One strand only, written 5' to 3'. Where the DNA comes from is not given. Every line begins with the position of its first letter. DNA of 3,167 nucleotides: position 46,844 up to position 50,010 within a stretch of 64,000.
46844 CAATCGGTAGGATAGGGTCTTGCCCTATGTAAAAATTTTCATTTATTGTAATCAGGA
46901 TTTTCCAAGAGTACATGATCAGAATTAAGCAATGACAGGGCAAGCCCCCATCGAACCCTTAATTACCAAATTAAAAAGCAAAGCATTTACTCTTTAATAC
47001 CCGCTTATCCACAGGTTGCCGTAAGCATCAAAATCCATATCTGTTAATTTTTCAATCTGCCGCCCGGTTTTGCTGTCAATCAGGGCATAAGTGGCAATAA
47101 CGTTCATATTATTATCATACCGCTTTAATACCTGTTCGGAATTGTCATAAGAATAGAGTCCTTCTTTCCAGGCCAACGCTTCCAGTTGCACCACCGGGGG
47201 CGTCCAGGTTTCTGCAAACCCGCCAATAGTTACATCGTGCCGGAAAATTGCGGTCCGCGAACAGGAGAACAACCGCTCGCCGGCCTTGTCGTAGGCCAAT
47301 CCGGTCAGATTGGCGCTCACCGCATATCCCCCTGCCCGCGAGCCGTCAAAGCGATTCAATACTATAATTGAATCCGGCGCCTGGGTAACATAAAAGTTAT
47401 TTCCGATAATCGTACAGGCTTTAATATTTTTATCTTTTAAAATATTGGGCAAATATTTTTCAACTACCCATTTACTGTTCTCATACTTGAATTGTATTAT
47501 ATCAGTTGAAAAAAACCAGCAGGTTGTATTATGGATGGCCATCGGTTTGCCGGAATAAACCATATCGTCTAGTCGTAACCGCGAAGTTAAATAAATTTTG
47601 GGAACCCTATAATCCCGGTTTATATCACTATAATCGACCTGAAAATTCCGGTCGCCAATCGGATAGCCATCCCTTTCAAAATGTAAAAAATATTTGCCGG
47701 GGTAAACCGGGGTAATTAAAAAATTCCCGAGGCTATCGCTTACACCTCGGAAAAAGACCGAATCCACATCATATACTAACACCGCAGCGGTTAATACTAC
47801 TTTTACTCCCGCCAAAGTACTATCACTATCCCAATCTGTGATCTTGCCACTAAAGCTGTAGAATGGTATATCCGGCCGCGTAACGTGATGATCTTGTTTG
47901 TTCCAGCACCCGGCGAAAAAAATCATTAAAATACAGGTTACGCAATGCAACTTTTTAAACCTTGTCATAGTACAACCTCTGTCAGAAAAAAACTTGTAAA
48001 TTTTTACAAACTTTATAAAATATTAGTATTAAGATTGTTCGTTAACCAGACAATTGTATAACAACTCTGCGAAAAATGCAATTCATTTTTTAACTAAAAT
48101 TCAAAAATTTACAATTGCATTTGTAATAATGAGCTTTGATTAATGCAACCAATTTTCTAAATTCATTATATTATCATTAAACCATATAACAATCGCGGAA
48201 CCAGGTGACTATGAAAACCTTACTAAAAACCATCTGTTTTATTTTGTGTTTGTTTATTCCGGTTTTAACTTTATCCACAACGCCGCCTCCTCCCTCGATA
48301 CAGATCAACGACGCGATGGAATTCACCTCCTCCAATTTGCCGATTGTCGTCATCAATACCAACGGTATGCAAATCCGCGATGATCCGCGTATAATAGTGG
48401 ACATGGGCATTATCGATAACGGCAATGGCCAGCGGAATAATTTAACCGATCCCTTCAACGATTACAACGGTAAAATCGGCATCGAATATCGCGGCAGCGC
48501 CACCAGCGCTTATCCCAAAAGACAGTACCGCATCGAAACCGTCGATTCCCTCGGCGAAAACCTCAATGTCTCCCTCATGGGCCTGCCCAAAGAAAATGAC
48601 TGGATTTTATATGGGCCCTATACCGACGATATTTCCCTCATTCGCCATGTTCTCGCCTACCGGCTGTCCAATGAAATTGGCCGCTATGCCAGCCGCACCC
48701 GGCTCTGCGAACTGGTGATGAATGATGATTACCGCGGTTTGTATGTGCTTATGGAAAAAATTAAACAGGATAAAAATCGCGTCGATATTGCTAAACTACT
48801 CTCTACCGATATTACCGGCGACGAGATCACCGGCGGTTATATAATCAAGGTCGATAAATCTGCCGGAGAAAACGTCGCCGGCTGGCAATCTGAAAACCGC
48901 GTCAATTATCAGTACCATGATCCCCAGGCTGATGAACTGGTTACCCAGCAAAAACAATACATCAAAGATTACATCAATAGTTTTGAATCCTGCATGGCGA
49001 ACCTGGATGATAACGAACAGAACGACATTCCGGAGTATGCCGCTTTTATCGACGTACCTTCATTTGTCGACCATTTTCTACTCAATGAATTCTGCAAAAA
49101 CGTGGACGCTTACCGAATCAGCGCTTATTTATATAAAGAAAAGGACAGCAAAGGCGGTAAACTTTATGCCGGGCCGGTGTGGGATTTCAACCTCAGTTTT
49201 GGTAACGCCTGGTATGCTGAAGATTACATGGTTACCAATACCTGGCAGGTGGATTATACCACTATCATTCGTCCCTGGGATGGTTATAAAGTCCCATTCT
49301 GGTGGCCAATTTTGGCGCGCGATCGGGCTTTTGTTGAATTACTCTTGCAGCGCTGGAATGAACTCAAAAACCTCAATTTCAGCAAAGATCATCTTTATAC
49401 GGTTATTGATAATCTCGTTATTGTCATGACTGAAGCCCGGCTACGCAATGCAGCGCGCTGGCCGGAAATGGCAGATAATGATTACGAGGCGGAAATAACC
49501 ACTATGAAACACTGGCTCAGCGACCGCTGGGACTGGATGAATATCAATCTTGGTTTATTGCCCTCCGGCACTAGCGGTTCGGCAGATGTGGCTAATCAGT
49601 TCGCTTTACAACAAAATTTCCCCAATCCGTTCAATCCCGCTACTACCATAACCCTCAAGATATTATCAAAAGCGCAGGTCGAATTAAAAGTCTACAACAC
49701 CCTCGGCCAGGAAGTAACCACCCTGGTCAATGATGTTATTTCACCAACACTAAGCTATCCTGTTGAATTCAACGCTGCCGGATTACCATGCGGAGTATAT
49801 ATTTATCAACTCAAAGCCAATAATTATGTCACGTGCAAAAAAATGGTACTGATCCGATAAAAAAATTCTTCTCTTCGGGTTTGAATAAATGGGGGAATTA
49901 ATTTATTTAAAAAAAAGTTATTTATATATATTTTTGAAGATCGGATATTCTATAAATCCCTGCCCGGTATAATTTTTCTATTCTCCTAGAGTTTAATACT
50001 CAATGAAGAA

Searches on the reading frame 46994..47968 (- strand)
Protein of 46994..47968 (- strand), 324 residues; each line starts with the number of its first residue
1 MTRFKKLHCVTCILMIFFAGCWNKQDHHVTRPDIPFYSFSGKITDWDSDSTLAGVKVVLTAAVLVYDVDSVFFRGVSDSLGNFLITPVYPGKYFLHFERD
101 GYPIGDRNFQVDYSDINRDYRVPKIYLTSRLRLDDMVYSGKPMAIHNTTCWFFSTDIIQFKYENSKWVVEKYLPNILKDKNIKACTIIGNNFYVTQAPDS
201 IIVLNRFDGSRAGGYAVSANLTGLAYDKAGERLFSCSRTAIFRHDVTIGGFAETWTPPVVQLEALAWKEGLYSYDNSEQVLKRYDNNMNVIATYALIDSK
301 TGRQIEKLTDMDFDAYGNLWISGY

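Call 25: search_protein_families(library=pfam, proteins=[window:46994-47968:-], max_evalue=0.01)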
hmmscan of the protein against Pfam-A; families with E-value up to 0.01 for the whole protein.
window:46994-47968:- (324 aa): 1 family
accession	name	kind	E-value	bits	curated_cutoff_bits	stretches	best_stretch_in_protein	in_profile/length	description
PF13620.12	CarboxypepD_reg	-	1.7e-05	25.5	32.3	1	39-112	2-70/82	Carboxypeptidase regulatory-like domain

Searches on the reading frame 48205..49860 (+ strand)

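Call 10: search_protein_families(library=pfam, proteins=[window:48205-49860:+])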
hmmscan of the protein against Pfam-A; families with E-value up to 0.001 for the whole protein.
window:48205-49860:+ (551 aa): 3 families
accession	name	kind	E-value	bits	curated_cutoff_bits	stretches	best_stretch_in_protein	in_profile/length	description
PF08757.17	CotH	-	2.8e-53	182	23.8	1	93-445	1-322/322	CotH kinase protein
PF18962.6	Por_Secre_tail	-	1.6e-07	32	27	1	472-548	2-74/75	Secretion system C-terminal sorting domain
PF14343.11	PrcB_C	-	0.00093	19.8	24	0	209-252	12-48/56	PrcB C-terminal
